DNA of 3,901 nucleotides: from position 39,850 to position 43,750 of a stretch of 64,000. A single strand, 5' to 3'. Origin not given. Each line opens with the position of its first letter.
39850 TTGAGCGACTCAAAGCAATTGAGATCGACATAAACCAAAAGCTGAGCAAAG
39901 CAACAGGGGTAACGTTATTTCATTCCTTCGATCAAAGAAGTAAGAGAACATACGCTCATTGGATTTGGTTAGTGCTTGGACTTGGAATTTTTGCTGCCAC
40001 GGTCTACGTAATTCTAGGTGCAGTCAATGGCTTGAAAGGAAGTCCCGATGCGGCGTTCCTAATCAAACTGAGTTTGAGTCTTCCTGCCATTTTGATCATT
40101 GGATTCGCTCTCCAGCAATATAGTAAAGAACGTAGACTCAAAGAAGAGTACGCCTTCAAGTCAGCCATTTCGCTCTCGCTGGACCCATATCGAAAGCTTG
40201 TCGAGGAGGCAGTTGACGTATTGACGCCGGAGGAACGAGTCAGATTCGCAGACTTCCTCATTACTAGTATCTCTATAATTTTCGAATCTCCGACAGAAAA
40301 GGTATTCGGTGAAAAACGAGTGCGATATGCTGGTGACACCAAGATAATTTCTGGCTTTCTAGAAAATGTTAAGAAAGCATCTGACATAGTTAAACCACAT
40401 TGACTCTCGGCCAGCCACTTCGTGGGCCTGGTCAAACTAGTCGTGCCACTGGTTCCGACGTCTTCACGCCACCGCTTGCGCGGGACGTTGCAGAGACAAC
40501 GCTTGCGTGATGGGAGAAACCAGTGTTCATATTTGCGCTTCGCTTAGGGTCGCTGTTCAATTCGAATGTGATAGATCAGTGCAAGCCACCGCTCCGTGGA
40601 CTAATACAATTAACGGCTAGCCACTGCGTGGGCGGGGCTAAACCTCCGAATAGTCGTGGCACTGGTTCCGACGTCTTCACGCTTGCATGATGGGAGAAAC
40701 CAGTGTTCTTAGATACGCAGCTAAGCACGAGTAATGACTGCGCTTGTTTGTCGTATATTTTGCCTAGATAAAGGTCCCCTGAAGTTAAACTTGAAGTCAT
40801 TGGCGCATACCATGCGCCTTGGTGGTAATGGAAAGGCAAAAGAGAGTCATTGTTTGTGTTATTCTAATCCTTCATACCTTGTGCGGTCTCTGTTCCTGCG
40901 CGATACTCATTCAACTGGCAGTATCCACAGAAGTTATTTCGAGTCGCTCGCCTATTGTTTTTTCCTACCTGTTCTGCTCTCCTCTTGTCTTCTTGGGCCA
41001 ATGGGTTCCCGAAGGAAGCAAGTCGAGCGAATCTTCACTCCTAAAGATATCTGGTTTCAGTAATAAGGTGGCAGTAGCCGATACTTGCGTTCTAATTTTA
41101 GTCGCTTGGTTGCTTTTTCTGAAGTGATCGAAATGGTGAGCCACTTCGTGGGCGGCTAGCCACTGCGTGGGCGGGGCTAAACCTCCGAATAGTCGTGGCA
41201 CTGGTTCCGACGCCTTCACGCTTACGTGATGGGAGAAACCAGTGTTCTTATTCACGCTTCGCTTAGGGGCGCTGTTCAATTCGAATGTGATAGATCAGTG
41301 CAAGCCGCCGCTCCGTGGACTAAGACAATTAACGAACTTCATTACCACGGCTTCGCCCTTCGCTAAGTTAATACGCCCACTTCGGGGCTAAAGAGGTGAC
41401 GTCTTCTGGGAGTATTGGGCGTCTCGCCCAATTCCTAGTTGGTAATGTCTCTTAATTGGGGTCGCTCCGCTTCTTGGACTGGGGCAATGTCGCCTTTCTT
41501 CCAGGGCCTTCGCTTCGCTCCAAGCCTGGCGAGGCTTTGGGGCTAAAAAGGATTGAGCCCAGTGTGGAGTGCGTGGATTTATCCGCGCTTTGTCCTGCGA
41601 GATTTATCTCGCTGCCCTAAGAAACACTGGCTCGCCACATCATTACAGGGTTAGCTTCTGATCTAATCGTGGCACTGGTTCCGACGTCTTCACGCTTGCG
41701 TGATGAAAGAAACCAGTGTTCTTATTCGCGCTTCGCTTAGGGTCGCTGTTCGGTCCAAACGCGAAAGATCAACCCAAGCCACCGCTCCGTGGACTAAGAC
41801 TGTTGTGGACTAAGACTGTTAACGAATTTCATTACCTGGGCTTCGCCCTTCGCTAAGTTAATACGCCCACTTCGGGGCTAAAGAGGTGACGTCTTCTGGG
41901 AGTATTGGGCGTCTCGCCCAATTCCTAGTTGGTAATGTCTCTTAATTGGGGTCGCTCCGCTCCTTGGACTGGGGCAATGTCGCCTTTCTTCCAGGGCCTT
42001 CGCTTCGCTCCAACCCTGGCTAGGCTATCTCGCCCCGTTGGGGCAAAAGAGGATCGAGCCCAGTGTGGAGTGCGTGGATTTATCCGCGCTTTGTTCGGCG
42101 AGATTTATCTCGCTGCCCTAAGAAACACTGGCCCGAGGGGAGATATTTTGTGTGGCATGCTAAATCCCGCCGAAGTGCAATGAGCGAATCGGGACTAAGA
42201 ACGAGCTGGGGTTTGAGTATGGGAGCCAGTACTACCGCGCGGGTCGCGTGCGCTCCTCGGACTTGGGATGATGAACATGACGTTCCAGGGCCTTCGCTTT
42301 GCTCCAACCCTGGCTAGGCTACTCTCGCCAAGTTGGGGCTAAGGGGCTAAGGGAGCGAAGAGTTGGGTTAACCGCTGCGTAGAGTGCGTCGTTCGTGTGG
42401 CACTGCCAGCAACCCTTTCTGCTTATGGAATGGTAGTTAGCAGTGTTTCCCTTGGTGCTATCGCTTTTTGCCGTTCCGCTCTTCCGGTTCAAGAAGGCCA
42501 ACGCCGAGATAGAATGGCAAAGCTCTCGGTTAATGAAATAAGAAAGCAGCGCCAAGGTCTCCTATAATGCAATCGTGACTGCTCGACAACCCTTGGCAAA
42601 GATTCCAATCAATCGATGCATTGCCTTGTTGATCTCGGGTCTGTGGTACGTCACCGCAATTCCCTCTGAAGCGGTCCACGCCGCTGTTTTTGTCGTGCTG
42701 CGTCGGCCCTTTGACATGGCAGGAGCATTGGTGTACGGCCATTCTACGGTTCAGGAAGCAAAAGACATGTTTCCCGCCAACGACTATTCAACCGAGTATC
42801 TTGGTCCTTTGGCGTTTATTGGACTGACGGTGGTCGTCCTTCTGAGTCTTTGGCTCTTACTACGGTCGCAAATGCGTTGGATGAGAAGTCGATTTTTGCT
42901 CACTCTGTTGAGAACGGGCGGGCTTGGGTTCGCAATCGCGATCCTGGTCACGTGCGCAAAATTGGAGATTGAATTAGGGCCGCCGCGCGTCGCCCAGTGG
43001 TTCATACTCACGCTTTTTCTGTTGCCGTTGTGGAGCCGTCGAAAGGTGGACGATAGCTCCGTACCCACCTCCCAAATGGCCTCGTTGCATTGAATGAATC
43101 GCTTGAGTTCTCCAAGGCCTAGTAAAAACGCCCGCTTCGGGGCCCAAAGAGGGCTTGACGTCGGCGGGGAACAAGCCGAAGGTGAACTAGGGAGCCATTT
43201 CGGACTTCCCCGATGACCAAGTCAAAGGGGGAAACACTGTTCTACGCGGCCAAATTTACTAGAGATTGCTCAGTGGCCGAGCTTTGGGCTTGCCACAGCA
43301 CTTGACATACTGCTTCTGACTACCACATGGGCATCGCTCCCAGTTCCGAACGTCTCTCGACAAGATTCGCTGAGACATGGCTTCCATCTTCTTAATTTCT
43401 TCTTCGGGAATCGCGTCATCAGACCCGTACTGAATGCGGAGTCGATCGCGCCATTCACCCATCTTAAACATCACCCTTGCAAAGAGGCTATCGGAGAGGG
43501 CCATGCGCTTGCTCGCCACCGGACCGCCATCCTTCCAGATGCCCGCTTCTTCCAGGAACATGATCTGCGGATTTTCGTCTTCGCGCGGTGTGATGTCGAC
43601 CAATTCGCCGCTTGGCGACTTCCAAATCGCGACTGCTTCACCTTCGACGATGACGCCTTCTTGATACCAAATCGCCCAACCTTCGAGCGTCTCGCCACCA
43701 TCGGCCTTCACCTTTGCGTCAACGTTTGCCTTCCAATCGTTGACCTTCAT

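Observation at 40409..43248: ORF-poor array built from two families of hairpin-rich direct repeats (A about 150 bp, B about 300 bp)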

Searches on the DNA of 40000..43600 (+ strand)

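Call 5: search_rna_families(source=window, start=40000, end=43600, threshold=evalue, max_evalue=10, show_alignments=4)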
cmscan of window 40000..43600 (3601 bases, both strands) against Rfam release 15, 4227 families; matches with E-value up to 10: 7.
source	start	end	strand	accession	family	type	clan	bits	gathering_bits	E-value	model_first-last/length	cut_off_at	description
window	43124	43259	-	RF02354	BjrC80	Gene; sRNA;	-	20.2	80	0.75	1-162/162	no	Bradyrhizobiaceae sRNA BjrC80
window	41548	41588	-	RF01116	Yfr1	Gene; sRNA;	-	19.7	38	1.1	1-59/59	no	Cyanobacterial functional RNA 1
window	42047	42089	-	RF01116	Yfr1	Gene; sRNA;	-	19.5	38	1.2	1-59/59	no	Cyanobacterial functional RNA 1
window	43026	43087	+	RF03509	mir-4660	Gene; miRNA;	-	19.2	87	2.6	10-77/86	no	mir-4660 microRNA precursor family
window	42183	42247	-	RF03657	MIR6145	Gene; miRNA;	-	18.7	53.4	3.6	1-78/78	no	MIR6145 microRNA precursor family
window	42010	42045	+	RF01687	Acido-Lenti-1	Gene; sRNA;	-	15.2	37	4.3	1-46/46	no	Acido-Lenti-1 RNA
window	43268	43360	-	RF01514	Afu_513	Gene; snRNA; snoRNA; CD-box;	-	14.8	48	5.4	1-103/103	no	A. fumigatus snoRNA Afu_513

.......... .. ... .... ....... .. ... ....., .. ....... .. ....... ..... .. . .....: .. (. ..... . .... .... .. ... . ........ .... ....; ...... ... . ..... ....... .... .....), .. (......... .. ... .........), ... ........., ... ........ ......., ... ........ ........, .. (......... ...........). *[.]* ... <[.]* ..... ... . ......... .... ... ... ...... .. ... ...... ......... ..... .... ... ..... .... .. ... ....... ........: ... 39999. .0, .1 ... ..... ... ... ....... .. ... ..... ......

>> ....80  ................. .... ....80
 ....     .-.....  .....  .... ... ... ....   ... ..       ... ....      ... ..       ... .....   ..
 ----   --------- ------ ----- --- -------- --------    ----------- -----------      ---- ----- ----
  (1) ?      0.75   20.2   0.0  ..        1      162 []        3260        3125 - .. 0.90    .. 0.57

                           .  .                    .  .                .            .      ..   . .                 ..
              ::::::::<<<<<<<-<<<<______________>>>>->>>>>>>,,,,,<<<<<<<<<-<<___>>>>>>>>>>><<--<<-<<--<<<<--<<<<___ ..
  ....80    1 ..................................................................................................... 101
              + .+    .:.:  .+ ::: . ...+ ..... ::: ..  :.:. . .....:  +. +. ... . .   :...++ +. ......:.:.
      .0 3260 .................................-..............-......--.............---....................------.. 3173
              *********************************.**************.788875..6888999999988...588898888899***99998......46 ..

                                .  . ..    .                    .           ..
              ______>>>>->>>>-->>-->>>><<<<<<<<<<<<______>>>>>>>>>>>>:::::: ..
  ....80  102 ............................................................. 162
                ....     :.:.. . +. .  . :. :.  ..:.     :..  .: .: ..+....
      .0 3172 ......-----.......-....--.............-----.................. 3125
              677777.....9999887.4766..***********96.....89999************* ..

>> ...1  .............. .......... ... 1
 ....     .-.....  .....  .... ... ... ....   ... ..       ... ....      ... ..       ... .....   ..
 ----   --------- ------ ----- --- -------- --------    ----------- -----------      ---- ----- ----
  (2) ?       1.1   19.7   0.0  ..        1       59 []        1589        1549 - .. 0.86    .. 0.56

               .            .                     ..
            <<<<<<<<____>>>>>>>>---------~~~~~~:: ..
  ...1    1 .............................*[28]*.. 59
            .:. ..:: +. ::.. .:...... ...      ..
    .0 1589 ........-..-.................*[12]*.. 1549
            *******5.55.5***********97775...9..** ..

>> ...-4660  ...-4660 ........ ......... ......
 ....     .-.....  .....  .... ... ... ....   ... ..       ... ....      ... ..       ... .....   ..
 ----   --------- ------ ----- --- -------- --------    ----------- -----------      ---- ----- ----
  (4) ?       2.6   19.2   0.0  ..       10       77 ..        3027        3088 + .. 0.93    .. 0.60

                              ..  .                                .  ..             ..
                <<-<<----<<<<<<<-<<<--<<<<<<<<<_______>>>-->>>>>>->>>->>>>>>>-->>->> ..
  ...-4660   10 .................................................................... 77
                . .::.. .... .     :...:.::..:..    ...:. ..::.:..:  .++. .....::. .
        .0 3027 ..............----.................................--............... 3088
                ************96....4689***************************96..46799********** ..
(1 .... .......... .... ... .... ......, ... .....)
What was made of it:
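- On Any Rfam RNA family: In permissive mode the best hit in the array region has E = 0.75 and scores far below the family's threshold (call 5).
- On the minus strand it faintly resembles the sRNA Yfr1, with an unpaired ACUCC next to a hairpin (call 5).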

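Call 88: build_rna_model(alignment_id=A6, structure=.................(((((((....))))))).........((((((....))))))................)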
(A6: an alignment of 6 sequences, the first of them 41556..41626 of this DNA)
Model R1 built from alignment A6 (6 sequences, 76 columns); structure: as given.
model positions 73; base pairs 13; branch points 1; effective number of sequences 3.57; information 0.772 bits per position. Calibrated on 0.2 Mb of random sequence (short: E-values are rough).
structure used (alignment columns):
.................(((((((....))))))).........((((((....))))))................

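Call 89: search_with_rna_model(model_id=R1, sources=[window, L006, L007, L008, L009, L010, L011, L012, L013, L014, L015, L016, L017, L018, L019, L020, L021, L034, L089, L090, L092, L096, L108, L111, L114, L115, L116, L117, L118, L119, L120, L002, L005, L022, L023, L024, L025, L026, L027], max_evalue=1, show_alignments=0)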
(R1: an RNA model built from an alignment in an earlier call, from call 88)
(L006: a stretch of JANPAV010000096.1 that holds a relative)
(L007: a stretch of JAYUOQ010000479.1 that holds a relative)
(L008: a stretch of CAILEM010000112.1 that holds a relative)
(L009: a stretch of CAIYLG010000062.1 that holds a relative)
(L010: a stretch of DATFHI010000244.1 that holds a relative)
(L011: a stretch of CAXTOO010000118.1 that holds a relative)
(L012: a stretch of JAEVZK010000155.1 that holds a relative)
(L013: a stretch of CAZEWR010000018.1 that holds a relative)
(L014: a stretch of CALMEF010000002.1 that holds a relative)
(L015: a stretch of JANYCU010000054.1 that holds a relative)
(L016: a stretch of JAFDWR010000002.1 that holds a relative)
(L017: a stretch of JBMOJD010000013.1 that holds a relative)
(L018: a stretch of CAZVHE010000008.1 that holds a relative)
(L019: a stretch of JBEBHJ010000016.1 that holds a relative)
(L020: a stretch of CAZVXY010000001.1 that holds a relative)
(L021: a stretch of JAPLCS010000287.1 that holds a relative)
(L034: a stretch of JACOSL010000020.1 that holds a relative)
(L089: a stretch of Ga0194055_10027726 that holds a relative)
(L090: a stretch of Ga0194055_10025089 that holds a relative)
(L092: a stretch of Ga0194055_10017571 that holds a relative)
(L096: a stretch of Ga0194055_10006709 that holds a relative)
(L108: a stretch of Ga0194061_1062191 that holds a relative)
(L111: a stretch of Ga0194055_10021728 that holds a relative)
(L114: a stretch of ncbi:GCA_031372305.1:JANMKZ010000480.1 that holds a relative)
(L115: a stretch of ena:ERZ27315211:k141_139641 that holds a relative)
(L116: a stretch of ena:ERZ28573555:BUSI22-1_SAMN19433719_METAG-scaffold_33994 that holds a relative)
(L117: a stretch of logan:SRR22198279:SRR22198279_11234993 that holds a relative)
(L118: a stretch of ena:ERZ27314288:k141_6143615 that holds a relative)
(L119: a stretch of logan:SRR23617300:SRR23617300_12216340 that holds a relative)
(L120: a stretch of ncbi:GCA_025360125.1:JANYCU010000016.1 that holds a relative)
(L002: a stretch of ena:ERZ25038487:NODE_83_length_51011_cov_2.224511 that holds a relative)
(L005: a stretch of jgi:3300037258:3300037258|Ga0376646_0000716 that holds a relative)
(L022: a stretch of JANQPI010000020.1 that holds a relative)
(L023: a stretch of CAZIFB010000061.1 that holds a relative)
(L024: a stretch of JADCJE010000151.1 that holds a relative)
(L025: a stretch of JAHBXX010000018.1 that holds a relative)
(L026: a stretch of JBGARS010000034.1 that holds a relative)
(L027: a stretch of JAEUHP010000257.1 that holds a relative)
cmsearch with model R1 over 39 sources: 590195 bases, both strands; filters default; matches with E-value up to 1: 7.
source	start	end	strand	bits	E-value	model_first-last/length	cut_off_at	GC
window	41554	41628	+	81.6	7.4e-19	1-73/73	no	0.52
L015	7845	7912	+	81.6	7.5e-19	1-73/73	no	0.62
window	42055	42129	+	77.9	7.2e-18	1-73/73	no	0.53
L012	13875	13948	+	77.2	1.1e-17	1-73/73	no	0.59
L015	7903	7977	-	74.8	4.9e-17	1-73/73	no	0.53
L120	6884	6956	-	74.7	5.2e-17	1-73/73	no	0.53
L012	13907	13957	-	14.6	0.47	1-73/73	no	0.59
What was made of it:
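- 41554..41628 (+): Double-hairpin motif at the 3' end of B1 (GGAGTGC, 7-bp stem, TTTGnnC spacer, 6-bp stem, TGC). Member of a second, low-copy dispersed family. Model R1 81.6 bits (call 89).
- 41827..42135 (+): Module B copy 2. It includes a second double-hairpin motif at 42055-42129. R1 77.9 bits (call 89).
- Tried and rejected: Model R1 found no further B-motif copies in 590 kb (call 89).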

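Call 97: search_dna_similar(query=window:40404-42460:+, collection=phages, mode=distant, max_rows=5)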
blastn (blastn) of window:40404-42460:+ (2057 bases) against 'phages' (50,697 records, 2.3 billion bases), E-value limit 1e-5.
No match.

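Call 98: search_dna_similar(query=window:40404-42460:+, collection=plasmids, mode=distant, max_rows=5)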
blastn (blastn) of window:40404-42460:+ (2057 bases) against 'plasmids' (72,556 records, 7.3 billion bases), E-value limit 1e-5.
No match.
